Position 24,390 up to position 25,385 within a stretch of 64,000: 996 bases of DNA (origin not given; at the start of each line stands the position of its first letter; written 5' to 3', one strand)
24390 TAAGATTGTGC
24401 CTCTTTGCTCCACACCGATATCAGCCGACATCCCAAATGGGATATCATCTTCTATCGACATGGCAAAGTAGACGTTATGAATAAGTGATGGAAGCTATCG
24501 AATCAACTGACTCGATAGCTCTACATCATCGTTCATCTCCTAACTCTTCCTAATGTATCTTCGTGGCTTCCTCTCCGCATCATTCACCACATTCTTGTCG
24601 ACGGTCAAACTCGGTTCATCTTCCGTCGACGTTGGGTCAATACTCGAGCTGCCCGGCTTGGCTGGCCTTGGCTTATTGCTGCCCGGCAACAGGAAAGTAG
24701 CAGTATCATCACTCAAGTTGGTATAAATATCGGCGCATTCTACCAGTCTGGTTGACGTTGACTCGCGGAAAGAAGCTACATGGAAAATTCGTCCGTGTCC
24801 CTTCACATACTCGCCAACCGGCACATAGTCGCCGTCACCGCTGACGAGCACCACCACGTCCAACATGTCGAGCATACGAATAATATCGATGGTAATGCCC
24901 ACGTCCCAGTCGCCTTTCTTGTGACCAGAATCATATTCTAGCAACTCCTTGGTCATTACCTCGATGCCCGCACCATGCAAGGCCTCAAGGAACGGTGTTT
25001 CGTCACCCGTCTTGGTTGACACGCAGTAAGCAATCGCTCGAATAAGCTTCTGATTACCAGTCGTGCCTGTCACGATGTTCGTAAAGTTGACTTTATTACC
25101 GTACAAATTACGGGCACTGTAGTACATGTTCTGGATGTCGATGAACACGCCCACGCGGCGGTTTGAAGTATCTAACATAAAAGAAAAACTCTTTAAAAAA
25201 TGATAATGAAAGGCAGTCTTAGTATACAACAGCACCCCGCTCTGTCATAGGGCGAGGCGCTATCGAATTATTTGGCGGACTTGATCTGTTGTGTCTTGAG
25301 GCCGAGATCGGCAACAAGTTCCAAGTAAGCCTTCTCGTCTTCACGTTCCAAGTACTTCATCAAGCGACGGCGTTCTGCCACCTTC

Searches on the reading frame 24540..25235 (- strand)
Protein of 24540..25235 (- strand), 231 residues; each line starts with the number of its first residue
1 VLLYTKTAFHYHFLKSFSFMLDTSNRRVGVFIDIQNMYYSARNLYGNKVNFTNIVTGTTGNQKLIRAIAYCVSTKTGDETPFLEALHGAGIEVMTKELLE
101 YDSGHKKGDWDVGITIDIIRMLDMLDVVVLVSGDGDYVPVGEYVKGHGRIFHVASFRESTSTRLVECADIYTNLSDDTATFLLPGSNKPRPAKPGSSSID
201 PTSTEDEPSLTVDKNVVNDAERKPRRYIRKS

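Call 60: search_protein_families(library=pfam, proteins=[window:24540-25235:-], max_evalue=0.001)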
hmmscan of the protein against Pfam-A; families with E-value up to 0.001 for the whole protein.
window:24540-25235:- (231 aa): 1 family
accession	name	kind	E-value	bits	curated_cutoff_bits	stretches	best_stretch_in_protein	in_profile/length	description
PF01936.24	NYN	-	2.5e-27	96.6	24.2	1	27-173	1-143/145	NYN domain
